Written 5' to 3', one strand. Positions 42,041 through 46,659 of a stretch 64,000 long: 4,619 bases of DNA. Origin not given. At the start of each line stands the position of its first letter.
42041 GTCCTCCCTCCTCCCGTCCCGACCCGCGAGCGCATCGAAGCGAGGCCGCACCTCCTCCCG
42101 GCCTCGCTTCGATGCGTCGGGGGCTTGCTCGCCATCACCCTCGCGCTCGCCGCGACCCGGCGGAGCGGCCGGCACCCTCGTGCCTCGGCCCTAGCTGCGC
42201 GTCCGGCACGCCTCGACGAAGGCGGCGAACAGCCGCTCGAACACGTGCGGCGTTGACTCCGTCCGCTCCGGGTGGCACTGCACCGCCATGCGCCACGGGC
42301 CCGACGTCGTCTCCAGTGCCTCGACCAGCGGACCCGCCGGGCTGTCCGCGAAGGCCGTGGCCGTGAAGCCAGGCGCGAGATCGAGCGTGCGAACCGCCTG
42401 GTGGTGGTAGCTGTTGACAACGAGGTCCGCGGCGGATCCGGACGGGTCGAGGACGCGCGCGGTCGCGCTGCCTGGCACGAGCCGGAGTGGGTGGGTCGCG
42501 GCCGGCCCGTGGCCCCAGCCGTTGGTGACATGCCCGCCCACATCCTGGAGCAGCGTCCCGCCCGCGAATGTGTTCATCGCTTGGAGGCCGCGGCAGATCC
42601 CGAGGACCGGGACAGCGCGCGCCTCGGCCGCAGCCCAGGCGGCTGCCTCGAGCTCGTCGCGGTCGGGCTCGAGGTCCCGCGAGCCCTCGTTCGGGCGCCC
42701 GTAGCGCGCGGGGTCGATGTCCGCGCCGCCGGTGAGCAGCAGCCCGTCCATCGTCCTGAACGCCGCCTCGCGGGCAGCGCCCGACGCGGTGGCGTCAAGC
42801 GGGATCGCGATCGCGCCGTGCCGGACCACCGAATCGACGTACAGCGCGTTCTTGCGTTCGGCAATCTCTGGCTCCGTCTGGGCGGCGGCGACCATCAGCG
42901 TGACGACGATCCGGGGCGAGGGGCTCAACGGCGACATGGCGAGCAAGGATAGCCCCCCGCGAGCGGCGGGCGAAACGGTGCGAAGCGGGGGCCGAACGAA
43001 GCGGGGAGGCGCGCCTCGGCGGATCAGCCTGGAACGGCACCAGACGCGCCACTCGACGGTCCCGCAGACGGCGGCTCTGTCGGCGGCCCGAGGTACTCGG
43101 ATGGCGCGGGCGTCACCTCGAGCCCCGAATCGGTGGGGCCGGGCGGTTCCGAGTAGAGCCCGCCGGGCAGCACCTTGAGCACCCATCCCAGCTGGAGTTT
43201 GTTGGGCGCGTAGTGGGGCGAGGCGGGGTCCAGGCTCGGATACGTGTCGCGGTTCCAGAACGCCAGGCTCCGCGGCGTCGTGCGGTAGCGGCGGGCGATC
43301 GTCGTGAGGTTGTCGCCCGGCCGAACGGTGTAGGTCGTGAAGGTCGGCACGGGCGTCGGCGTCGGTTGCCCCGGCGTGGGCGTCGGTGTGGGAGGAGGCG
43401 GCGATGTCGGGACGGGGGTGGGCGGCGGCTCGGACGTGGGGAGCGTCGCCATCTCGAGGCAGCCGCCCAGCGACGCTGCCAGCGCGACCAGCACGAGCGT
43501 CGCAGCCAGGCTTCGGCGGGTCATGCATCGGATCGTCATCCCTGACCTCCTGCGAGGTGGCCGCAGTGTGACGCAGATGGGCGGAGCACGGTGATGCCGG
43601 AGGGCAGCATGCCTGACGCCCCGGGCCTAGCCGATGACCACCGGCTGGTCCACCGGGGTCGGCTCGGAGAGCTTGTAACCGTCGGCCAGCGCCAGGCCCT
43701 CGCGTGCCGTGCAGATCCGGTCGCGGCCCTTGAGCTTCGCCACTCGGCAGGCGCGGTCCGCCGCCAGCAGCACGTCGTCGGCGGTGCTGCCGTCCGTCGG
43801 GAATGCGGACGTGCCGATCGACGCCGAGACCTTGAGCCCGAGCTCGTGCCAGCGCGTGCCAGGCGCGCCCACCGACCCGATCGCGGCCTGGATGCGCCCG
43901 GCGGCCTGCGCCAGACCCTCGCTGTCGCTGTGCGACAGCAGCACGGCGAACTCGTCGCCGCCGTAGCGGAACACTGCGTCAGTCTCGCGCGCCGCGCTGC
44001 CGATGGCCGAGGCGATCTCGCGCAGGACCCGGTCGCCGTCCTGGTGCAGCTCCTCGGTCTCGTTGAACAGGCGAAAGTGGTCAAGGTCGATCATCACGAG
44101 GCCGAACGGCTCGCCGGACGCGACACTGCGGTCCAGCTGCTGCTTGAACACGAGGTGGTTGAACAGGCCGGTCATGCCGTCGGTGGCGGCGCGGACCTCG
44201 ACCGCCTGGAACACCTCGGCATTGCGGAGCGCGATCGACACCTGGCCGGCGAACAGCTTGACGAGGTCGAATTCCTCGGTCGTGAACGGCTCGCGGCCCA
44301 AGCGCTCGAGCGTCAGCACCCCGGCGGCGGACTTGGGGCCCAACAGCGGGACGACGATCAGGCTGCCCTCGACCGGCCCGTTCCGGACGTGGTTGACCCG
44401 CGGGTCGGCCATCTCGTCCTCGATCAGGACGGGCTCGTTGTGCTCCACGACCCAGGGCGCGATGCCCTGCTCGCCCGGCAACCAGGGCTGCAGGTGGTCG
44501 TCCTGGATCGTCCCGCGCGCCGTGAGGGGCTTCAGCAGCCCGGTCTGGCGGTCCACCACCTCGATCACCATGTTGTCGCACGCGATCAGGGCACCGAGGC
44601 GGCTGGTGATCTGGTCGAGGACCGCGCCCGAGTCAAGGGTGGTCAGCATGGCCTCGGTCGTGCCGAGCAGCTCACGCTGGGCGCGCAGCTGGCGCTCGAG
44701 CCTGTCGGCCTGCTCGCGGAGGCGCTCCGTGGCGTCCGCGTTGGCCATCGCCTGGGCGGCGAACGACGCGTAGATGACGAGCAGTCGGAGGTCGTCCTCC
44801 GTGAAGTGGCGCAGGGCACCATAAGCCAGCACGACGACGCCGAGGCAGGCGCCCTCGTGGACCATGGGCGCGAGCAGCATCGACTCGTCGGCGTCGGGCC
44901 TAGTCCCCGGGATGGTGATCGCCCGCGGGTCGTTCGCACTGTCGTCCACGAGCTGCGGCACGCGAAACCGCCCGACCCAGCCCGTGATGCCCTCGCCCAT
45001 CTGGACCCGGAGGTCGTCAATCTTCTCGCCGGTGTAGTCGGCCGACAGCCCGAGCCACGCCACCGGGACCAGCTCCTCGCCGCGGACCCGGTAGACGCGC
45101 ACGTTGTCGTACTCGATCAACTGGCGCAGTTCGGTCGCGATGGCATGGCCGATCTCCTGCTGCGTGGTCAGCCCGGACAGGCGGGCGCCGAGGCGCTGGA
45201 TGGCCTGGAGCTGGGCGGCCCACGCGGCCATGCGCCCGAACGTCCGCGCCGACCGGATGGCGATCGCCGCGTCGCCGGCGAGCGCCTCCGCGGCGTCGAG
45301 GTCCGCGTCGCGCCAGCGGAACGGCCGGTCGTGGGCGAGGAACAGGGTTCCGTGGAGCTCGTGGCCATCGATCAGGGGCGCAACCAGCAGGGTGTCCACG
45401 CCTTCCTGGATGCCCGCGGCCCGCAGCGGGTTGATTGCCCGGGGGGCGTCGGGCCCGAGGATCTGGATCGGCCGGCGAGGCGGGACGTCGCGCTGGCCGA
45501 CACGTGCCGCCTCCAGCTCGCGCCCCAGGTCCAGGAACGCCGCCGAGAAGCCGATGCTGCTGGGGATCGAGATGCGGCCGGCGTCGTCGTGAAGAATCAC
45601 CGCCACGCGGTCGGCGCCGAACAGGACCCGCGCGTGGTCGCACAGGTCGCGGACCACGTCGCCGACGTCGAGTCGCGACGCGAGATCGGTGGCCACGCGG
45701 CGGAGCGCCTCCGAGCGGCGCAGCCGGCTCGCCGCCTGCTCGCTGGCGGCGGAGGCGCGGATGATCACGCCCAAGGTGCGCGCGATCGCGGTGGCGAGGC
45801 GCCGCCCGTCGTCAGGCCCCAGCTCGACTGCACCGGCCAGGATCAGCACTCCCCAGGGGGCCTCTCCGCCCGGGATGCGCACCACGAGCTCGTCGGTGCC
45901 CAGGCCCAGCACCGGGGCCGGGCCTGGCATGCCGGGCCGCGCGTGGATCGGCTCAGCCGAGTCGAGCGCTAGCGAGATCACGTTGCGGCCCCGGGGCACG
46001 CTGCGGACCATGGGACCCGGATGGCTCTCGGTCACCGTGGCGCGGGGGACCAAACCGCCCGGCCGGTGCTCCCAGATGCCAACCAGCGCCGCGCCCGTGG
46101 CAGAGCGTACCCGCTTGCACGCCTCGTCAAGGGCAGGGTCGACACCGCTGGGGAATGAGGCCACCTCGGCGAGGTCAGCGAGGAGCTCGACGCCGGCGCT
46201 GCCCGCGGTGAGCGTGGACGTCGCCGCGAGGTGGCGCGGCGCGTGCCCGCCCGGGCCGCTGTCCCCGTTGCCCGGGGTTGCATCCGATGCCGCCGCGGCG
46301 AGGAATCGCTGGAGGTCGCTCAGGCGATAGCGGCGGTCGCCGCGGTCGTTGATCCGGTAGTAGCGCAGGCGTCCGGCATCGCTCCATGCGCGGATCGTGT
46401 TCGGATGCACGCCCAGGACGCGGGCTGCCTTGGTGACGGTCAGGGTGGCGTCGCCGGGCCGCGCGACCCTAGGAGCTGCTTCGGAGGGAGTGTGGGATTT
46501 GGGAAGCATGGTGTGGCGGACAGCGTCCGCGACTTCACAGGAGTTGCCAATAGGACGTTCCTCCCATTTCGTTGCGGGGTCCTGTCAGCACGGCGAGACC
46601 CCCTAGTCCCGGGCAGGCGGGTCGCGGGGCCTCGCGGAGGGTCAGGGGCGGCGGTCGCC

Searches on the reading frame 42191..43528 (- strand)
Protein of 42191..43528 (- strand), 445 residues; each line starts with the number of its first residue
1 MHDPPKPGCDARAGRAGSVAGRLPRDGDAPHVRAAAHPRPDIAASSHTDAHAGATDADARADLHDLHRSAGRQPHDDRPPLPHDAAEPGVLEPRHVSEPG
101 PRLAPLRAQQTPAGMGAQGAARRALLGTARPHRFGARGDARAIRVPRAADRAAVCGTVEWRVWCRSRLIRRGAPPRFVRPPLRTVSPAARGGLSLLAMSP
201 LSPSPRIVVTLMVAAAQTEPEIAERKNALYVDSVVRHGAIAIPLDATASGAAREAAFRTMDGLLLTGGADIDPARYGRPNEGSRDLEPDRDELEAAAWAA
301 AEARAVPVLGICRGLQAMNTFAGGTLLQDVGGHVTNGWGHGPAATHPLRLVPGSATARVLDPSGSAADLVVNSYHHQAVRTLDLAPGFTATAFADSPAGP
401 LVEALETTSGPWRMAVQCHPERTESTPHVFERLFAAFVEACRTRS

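Call 78: search_protein_families(library=pfam, proteins=[window:42191-43528:-], max_evalue=0.00001)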
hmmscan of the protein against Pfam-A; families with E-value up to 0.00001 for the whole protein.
window:42191-43528:- (445 aa): 2 families
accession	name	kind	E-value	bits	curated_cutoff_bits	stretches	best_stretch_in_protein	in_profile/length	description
PF07722.19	Peptidase_C26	-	1.8e-39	136.2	20.5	1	227-421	26-219/219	Peptidase C26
PF00117.34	GATase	-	1.9e-10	41.2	22.8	1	293-434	58-184/190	Glutamine amidotransferase class-I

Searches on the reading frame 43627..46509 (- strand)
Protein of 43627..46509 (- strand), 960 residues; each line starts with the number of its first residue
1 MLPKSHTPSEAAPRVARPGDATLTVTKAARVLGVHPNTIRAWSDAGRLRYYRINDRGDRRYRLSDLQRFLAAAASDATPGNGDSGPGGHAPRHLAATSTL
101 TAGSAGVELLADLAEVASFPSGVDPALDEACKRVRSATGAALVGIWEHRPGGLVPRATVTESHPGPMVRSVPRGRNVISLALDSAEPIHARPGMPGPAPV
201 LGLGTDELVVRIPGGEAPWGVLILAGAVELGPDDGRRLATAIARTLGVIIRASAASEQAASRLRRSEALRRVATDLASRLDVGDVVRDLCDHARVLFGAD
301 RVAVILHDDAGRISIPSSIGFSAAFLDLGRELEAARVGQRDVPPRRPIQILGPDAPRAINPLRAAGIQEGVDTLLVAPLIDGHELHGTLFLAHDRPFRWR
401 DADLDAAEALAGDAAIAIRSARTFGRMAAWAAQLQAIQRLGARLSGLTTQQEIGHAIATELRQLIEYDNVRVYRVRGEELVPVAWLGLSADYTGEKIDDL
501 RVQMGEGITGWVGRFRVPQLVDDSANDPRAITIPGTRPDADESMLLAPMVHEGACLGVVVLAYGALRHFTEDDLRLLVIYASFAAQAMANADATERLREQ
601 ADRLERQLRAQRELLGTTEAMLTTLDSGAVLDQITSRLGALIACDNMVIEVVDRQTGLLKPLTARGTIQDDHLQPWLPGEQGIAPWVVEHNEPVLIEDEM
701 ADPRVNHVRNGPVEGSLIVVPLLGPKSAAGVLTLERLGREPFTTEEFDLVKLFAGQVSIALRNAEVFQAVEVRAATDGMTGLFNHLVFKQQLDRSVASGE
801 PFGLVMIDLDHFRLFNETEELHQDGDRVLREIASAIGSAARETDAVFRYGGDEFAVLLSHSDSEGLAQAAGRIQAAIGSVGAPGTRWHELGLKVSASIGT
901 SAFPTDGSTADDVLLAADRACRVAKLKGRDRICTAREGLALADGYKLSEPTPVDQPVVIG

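Call 78: search_protein_families(library=pfam, proteins=[window:43627-46509:-], max_evalue=0.00001)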
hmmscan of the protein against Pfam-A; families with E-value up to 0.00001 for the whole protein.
window:43627-46509:- (960 aa): 6 families
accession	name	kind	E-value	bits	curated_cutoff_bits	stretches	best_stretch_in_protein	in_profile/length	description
PF01590.32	GAF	-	4.8e-42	144.1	22.4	3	283-418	3-133/133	GAF domain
PF00990.26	GGDEF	-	1.1e-33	116.7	23.8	1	774-931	1-161/161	Diguanylate cyclase, GGDEF domain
PF13185.12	GAF_2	-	5.7e-33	114.4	28.6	3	451-588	5-135/136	GAF domain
PF13492.12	GAF_3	-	6.6e-27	94.9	27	1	630-763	5-129/129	GAF domain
PF12728.13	HTH_17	-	2.3e-10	41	27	1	23-72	2-49/51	Helix-turn-helix domain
PF13411.12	MerR_1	-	1.3e-07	32.1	21.6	1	24-70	2-47/69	MerR HTH family regulatory protein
